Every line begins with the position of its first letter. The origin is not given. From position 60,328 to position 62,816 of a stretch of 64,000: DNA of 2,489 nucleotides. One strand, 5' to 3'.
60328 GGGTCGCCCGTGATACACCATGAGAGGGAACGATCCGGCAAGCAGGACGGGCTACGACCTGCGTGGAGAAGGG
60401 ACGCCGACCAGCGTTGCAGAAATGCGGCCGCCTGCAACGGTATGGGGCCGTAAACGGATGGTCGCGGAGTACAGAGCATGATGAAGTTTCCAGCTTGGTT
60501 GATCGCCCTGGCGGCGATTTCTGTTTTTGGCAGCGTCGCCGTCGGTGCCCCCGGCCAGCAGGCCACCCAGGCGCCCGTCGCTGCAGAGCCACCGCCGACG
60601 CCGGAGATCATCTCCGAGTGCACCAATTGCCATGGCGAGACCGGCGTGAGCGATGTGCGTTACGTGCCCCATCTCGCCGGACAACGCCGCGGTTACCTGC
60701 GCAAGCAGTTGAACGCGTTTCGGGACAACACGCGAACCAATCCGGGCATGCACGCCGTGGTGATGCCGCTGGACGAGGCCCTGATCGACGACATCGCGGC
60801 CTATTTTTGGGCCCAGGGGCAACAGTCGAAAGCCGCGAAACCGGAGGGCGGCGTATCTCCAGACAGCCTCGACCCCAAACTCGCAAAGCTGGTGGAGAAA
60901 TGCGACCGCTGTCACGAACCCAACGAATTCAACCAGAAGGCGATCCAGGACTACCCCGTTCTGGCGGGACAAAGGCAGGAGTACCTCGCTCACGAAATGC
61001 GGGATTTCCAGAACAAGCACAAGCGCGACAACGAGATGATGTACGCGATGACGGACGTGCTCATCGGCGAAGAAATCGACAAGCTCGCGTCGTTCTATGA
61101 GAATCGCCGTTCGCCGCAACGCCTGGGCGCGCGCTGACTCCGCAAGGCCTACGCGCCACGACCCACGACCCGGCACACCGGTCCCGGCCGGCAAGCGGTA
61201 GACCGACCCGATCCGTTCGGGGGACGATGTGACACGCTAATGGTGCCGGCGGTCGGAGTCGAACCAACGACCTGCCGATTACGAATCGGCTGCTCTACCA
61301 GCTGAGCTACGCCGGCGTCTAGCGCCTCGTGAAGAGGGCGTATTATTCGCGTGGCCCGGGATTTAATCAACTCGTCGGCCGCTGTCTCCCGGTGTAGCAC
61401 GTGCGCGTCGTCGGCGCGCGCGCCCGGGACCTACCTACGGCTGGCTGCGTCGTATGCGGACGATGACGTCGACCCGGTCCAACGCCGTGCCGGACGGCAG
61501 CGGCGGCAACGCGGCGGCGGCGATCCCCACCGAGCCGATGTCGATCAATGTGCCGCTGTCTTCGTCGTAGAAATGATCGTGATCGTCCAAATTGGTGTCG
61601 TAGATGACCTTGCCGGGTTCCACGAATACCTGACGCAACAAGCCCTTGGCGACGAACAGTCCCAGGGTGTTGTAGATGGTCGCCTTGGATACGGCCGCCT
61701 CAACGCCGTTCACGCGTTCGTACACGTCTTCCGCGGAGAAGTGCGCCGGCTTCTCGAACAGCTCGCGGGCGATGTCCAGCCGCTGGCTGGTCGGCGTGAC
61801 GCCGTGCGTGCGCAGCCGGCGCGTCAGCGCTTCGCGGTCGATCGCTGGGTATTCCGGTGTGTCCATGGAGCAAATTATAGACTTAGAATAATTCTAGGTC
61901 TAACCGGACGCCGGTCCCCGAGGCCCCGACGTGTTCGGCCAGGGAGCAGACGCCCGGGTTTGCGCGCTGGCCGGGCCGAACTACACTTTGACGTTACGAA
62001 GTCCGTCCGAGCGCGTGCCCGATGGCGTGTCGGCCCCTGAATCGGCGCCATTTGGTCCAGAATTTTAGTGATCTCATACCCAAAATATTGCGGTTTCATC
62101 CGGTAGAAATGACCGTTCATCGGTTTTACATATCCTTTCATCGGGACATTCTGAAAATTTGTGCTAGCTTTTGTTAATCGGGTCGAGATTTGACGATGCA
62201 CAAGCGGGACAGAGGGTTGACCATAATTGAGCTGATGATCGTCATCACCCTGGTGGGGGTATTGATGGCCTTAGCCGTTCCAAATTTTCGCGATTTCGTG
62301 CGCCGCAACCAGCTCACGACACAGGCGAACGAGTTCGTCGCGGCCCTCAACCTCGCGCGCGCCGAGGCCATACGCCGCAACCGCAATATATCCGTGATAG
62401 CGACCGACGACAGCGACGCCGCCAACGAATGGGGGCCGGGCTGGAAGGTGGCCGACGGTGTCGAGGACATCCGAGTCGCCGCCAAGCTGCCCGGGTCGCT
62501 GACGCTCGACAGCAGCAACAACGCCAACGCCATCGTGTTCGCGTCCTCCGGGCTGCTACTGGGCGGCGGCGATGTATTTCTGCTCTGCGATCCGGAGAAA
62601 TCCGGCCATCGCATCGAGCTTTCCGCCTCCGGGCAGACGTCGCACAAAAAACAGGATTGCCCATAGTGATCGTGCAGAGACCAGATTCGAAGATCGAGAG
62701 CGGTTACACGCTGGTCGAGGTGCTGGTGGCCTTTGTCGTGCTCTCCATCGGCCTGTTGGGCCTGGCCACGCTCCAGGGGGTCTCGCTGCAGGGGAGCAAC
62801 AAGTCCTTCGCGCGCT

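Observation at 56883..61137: CbcL-like nine-heme/cytochrome-b fusion with a tetrahaem c4-type lipoprotein and a dihaem c4: a self-contained quinone-to-periplasm electron module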

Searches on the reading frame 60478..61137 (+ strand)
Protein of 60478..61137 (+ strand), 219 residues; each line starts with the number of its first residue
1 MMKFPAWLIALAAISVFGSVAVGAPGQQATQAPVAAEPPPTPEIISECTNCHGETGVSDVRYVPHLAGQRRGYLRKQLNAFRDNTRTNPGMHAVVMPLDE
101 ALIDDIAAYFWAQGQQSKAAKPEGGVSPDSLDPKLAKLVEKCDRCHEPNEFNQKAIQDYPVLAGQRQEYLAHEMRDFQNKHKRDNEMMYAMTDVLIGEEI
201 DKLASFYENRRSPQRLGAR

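Call 4: search_protein_families(library=pfam, proteins=[window:60478-61137:+], max_evalue=0.1)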
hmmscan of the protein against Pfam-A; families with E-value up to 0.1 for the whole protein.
window:60478-61137:+ (219 aa): 5 families
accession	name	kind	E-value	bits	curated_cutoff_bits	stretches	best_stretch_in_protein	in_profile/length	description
PF00034.26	Cytochrom_C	-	2.1e-08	35.8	21.3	1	47-109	11-85/90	Cytochrome c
PF13442.11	Cytochrome_CBB3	-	3.7e-07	30.8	27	1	47-109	13-67/68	Cytochrome C oxidase, cbb3-type, subunit III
PF22113.1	Mtrc-MtrF_II-IV_dom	-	0.0047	16.9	30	0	139-186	28-71/176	Outer membrane cytochrome MtrC/MtrF-like, domains II/IV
PF09699.15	Paired_CXXCH_1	-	0.01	15.9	20.6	0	140-155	7-22/41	Doubled CXXCH motif (Paired_CXXCH_1)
PF14522.11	Cytochrome_C7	-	0.011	16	24.8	0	138-153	12-26/67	Cytochrome c7 and related cytochrome c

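Call 5: search_protein_families(library=ncbifam, proteins=[window:60478-61137:+], max_evalue=0.1)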
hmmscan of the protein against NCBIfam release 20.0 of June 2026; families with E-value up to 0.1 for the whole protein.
window:60478-61137:+ (219 aa): 5 families
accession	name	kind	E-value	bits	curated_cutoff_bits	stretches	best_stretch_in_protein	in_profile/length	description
NF049874.1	PdsA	exception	2.4e-13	50.4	330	1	43-209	23-196/198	periplasmic diheme shuttle PdsA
NF041023.1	PP0621_fam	subfamily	0.048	14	45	0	8-52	7-49/71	PP0621 family protein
NF045773.1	cytochro_C550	exception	0.049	13.6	125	0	40-109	50-115/118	cytochrome c550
TIGR01904.2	GSu_C4xC__C2xCH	domain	0.08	12.7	27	0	45-56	49-60/73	CxxxxCH/CxxCH domain c-type cytochrome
TIGR01905.1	paired_CXXCH_1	subfamily_domain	0.087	12.8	25.2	0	47-54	8-15/41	doubled CXXCH domain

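Call 49: search_solved_structures(query=window:60478-61137:+, max_evalue=0.01, show_alignments=1)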
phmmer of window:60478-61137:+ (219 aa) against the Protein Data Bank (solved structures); distinct sequences matched with E-value up to 0.01: 10.
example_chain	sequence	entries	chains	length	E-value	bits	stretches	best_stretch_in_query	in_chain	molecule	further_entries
1h1o_A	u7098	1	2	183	1.5e-21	80.2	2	36-119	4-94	CYTOCHROME C-552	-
6q2u_A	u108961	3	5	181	1e-18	71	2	43-108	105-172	Cytochrome c4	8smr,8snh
1etp_A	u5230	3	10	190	1.6e-13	54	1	45-207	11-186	CYTOCHROME C4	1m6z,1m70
4o1w_A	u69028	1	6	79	2.5e-13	53.3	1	48-110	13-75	Cytochrome c552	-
8uf3_A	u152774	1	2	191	3.8e-13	52.8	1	46-209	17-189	Cytochrome C4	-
5lo9_A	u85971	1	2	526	5.1e-08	36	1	37-112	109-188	Cytochrome C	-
1fcd_C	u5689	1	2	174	9.1e-08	35.2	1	40-208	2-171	FLAVOCYTOCHROME C SULFIDE DEHYDROGENASE (CYTOCHROME SUBUNIT)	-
1cno_A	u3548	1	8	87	2.1e-07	34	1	47-112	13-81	CYTOCHROME C552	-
3vrd_A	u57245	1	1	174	1.6e-06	31.1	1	40-208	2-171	Flavocytochrome c heme subunit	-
2zzs_A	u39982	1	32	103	0.00015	24.6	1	45-108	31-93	Cytochrome c554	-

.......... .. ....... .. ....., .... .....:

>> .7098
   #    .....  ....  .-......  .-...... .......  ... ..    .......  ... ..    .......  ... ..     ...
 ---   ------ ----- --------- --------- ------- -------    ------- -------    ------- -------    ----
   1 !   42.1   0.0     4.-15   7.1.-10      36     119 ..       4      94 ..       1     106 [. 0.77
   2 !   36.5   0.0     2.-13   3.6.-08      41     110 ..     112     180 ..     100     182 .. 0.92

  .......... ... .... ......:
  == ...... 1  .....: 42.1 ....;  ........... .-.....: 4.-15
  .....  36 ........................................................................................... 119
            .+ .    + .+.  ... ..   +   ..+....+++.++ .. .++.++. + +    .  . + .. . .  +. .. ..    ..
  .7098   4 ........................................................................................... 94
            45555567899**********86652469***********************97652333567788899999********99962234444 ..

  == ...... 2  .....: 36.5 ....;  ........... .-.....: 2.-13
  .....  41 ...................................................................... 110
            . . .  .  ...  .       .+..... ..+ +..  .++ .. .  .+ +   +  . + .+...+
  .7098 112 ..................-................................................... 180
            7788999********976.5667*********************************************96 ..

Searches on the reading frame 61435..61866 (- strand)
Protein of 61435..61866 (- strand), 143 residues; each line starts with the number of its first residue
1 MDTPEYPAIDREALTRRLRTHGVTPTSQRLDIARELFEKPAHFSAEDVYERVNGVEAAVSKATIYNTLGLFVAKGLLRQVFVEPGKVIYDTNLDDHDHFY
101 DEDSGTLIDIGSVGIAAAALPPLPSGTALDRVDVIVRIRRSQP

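Call 55: search_protein_families(library=pfam, proteins=[window:61435-61866:-], max_evalue=0.001)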
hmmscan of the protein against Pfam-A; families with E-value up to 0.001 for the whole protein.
window:61435-61866:- (143 aa): 1 family
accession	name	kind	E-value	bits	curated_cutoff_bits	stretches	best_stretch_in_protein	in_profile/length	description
PF01475.25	FUR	-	3.9e-18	66.2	23.1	1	22-115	3-98/121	Ferric uptake regulator family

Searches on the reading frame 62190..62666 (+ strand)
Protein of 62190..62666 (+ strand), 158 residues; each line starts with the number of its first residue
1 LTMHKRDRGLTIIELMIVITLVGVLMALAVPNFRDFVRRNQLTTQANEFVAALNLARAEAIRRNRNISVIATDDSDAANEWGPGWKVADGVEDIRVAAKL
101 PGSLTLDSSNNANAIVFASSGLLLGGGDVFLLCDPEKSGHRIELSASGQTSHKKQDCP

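Call 55: search_protein_families(library=pfam, proteins=[window:62190-62666:+], max_evalue=0.001)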
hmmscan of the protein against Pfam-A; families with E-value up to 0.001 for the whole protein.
window:62190-62666:+ (158 aa): 2 families
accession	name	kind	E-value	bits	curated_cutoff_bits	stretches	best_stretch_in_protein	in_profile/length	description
PF12019.13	GspH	-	2.7e-15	57.2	21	1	45-148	1-108/108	Type II transport protein GspH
PF07963.17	N_methyl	-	3.1e-07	30.1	21.2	1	5-29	2-26/27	Prokaryotic N-terminal methylation motif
